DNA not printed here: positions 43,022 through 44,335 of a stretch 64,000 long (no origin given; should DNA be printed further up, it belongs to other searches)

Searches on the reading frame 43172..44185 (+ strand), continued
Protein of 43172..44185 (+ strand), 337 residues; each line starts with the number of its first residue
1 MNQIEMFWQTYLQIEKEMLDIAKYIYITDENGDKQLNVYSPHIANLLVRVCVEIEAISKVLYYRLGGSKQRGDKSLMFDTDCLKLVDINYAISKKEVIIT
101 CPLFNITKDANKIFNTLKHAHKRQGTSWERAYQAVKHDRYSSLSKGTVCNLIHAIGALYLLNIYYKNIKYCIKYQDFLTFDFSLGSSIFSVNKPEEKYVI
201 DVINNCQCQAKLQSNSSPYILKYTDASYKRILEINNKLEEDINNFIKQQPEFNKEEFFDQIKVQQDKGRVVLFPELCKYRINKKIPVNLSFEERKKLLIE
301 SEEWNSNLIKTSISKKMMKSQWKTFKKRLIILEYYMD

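Call 83: search_dna_similar(query=L108:4989-5909:+, collection=plasmids, mode=protein, max_evalue=0.01, max_rows=40)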
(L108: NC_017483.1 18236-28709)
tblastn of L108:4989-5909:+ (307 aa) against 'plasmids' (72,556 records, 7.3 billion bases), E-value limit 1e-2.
Records with a match: 12; places in all: 13; records where one place covers at least 80% of the query: 9.
Best place of each record, by identity: >=99% 4; 80-90% 1; 60-80% 4; <60% 3.
By first word of the organism name: Lactococcus 9; Pseudoalteromonas 1; Neptuniibacter 1; Thermus 1.
By predicted mobility (MOB-suite, as given by PLSDB): conjugative 8; non-mobilizable 3; mobilizable 1.
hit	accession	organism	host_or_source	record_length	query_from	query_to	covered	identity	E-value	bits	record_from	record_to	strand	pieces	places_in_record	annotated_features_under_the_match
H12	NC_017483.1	Lactococcus lactis subsp. lactis CV56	Homo sapiens,vagina of healthy women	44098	1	307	100%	100.0%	0e+0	615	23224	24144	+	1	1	hypothetical protein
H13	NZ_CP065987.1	Lactococcus lactis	-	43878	1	307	100%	100.0%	0e+0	615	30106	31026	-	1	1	hypothetical protein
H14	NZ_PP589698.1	Lactococcus sp.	Bacterial culture,Dairy environment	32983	1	307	100%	100.0%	0e+0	615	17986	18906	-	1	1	hypothetical protein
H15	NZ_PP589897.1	Lactococcus sp.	Bacterial culture,Dairy environment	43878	1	307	100%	100.0%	0e+0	615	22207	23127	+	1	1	hypothetical protein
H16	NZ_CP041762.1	Lactococcus lactis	whole organism,diary product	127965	1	307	100%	89.9%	5e-179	555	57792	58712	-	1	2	hypothetical protein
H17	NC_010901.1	Lactococcus lactis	-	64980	2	301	98%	60.3%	3e-103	338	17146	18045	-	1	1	hypothetical protein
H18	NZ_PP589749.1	Lactococcus sp.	Bacterial culture,Dairy environment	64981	2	301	98%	60.3%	3e-103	338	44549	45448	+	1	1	hypothetical protein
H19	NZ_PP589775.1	Lactococcus sp.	Bacterial culture,Dairy environment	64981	2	301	98%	60.3%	3e-103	338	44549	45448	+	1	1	hypothetical protein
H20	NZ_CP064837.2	Lactococcus lactis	Whole organism,Dairy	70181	2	301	98%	60.3%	3e-103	338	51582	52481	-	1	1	hypothetical protein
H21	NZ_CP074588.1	Pseudoalteromonas piscicida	mixed culture,water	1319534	10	181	56%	31.3%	9e-20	97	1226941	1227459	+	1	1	none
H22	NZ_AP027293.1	Neptuniibacter halophilus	-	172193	15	159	47%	31.3%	4e-7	59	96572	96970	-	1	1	hypothetical protein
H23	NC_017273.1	Thermus thermophilus SG0.5JP17-16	-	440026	2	168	54%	23.6%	3e-4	50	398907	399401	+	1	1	hypothetical protein | DUF4145 domain-containing protein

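Call 98: get_annotated_region(hit=H23, flank=3000)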
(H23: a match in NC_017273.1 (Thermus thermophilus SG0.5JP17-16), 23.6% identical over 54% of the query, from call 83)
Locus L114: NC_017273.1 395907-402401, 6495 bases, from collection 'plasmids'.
description: Thermus thermophilus SG0.5JP17-16 plasmid pTHTHE1601, complete sequence
organism: Thermus thermophilus SG0.5JP17-16 (NCBI taxid 762633)
taxonomy: Bacteria; Deinococcota; Deinococci; Thermales; Thermaceae; Thermus; Thermus thermophilus; Thermus thermophilus SG0.5JP17-16
host: -; source: -; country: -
typing (MOB-suite, as given by PLSDB): non-mobilizable; replicon rep_cluster_1121; mating-pair formation MPF_T
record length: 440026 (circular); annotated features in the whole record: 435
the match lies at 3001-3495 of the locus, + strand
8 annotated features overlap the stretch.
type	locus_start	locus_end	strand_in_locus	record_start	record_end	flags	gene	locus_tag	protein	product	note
CDS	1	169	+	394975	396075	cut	-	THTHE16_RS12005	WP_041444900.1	transposase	GO:0006313 - DNA transposition [Evidence IEA]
CDS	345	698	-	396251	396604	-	-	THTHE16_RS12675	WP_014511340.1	hypothetical protein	-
CDS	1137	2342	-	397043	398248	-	-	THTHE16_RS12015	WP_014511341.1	transposase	GO:0006313 - DNA transposition [Evidence IEA]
CDS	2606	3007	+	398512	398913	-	-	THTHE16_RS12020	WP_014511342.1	DUF4145 domain-containing protein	-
CDS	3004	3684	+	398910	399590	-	-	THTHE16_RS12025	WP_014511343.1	hypothetical protein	-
CDS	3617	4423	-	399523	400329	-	-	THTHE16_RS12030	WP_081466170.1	thermonuclease family protein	-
CDS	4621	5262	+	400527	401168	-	-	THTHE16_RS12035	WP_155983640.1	MarR family transcriptional regulator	-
CDS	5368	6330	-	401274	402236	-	-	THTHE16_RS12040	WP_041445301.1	recombinase XerD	-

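Call 99: get_annotated_region(hit=H22, flank=4000)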
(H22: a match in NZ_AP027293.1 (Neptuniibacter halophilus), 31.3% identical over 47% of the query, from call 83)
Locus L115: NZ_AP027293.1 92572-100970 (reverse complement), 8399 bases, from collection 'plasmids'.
description: Neptuniibacter halophilus strain LMG 25378 plasmid pLMG25378, complete sequence
organism: Neptuniibacter halophilus (NCBI taxid 651666)
taxonomy: Bacteria; Pseudomonadota; Gammaproteobacteria; Oceanospirillales; Oceanospirillaceae; Neptuniibacter; Neptuniibacter halophilus
host: -; source: -; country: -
typing (MOB-suite, as given by PLSDB): non-mobilizable
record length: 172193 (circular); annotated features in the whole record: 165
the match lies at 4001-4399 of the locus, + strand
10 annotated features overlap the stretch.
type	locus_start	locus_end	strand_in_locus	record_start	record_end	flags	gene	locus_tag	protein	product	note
CDS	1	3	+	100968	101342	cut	-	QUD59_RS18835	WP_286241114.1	hypothetical protein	-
CDS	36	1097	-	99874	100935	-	-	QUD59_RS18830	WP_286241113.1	transposase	-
CDS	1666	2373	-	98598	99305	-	-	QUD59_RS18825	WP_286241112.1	DNA-binding protein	-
CDS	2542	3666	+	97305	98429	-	-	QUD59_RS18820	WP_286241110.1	site-specific integrase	GO:0015074 - DNA integration [Evidence IEA]; GO:0006310 - DNA recombination [Evidence IEA]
CDS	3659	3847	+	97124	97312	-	-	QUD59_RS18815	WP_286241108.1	hypothetical protein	-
CDS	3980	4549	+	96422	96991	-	-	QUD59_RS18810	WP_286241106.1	hypothetical protein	-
CDS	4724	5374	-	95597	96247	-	-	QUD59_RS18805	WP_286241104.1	hypothetical protein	-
CDS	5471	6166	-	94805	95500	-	-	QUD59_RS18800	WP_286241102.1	Yip1 family protein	GO:0006888 - endoplasmic reticulum to Golgi vesicle-mediated transport [Evidence IEA]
CDS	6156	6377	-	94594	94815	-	-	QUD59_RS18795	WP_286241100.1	hypothetical protein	-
CDS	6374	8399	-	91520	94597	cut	-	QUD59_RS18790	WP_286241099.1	hypothetical protein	-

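Call 100: search_protein_families(library=padloc, proteins=[P0019, P0046, L108:4989-5909:+, L107:5040-5912:+], max_evalue=0.01)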
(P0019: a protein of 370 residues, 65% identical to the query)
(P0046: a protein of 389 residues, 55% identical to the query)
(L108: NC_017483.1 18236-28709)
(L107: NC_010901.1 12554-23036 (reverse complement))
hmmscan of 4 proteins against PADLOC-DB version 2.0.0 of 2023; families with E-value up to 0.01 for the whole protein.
P0019 (370 aa): 0 families

P0046 (389 aa): 0 families

L108:4989-5909:+ (307 aa): 0 families

L107:5040-5912:+ (291 aa): 0 families

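Call 112: find_related_loci(query=A5, collection=viral_contigs, flank=3000)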
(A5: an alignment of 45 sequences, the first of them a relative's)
Query A5 (370 aa) in viral_contigs; peptide patterns used: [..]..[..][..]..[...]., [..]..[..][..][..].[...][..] (x = any residue, [..] = any of these).
178 stretches matched a pattern; 14 encode a relative of the query (tblastn E <= 1e-3); 13 distinct loci.
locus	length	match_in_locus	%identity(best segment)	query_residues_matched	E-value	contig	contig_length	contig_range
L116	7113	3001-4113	52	1-362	1e-121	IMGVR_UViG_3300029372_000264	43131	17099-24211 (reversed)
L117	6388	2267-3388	45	1-362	7e-104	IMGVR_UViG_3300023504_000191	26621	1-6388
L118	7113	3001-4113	52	1-362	1e-121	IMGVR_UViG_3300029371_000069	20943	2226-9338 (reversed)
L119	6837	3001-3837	38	5-259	2e-46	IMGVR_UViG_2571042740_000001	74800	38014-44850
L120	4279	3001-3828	35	6-268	1e-44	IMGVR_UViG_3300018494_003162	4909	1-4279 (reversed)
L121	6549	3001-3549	44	10-190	2e-43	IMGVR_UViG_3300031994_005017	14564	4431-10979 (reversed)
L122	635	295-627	59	1-99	9e-41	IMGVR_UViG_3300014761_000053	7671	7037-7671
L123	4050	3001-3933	30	5-308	7e-36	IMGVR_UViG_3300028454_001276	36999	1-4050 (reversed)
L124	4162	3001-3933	30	5-308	7e-36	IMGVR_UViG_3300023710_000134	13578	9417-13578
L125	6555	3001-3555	39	4-192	3e-30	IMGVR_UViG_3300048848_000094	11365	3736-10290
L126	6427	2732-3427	31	4-238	7e-24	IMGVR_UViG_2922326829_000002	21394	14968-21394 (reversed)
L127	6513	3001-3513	35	5-172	2e-17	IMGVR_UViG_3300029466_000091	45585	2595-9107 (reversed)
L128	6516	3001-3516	34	4-171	1e-14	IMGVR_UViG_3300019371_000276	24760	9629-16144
